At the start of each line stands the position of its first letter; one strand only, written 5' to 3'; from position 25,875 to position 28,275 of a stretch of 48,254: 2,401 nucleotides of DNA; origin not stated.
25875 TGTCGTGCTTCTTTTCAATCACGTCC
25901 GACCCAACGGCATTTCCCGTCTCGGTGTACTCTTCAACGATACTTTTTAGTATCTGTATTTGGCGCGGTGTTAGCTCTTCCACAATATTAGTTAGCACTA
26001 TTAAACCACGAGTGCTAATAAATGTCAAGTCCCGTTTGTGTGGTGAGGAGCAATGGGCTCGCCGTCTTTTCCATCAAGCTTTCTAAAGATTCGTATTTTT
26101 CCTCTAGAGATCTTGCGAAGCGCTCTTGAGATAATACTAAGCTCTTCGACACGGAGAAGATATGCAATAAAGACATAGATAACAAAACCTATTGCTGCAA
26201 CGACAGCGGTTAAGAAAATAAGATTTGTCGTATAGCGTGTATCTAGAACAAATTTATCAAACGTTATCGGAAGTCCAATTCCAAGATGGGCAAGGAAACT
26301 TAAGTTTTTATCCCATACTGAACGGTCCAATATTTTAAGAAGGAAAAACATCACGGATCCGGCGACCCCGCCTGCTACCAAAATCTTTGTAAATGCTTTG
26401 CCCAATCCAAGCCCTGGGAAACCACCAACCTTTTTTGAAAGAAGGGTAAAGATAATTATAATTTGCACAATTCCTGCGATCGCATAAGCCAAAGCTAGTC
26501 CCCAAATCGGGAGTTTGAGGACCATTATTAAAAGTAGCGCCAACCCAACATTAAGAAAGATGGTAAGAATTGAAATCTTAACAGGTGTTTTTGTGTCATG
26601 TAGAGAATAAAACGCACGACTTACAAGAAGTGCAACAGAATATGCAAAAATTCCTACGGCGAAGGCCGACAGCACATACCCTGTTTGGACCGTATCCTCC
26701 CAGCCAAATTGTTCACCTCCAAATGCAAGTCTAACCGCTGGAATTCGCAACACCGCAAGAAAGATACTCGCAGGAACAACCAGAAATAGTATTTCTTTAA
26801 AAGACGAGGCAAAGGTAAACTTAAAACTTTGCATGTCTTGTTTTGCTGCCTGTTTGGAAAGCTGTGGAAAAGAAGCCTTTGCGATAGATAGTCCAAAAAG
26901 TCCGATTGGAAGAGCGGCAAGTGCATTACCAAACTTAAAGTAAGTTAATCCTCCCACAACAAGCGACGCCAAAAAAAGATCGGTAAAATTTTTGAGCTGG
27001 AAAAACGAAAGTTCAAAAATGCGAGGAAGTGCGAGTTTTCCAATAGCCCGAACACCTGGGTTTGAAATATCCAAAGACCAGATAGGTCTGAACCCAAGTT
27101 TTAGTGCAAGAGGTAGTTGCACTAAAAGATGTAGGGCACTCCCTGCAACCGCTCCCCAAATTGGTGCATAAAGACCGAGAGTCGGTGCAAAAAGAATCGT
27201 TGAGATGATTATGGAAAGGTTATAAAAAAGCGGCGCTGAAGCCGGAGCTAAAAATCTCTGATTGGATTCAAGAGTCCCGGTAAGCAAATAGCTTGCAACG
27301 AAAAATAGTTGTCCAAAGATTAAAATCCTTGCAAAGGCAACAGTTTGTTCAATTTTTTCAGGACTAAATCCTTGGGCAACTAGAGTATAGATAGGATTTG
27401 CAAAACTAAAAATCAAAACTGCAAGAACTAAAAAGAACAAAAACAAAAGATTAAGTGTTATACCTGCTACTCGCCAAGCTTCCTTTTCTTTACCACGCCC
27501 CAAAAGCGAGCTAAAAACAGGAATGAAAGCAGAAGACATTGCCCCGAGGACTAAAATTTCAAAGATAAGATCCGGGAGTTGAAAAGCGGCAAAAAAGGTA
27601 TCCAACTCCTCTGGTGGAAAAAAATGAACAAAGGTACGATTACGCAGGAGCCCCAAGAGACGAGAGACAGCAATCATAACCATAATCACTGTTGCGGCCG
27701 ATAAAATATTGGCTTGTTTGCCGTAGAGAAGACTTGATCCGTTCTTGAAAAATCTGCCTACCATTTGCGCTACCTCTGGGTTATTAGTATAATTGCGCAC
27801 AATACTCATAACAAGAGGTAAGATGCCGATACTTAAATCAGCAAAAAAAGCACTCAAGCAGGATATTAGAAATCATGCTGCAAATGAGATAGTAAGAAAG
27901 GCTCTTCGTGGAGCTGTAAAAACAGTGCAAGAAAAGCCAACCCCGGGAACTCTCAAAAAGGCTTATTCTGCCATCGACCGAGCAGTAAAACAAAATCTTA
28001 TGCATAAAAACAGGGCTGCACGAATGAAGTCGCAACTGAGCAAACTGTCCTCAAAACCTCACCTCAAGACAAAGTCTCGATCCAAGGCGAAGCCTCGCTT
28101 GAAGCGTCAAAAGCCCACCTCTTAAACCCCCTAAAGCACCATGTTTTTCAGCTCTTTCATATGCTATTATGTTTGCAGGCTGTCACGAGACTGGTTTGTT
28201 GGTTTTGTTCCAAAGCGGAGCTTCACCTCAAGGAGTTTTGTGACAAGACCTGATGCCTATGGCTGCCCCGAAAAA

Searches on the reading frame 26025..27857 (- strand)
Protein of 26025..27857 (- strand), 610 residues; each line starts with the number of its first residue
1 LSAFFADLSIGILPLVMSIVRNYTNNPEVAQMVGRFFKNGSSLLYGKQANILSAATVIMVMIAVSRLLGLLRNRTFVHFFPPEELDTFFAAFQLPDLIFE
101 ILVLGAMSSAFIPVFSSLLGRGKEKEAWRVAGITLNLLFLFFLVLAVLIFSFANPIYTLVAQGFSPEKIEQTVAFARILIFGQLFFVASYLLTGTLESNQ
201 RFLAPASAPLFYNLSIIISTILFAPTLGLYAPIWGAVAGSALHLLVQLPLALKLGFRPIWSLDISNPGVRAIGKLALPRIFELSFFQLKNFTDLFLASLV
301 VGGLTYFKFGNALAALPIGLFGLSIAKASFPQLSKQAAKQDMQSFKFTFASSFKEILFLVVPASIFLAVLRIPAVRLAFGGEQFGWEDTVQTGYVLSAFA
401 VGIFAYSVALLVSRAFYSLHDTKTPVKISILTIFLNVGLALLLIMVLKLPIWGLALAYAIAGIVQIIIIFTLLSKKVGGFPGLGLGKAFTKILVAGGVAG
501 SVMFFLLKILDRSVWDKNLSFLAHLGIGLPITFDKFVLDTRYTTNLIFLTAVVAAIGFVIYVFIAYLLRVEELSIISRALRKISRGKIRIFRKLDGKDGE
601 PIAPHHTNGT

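Call 7: search_protein_families(library=pfam, proteins=[window:26025-27857:-], max_evalue=0.001)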
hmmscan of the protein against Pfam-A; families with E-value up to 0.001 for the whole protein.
window:26025-27857:- (610 aa): 2 families
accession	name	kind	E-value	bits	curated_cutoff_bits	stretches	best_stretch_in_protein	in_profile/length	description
PF03023.19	MurJ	-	8e-84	282.3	27.4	1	85-511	11-437/451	Lipid II flippase MurJ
PF01554.23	MatE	-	3e-09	37.2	24.9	1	73-211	17-150/161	MatE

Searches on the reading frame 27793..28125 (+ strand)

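Call 8: search_protein_families(library=pfam, proteins=[window:27793-28125:+], max_evalue=0.001)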
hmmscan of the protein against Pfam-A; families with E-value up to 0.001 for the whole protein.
window:27793-28125:+ (110 aa): 1 family
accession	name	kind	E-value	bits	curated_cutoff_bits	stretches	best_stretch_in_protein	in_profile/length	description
PF01649.23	Ribosomal_S20p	-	2.2e-13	51.1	29.5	1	15-84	4-80/83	Ribosomal protein S20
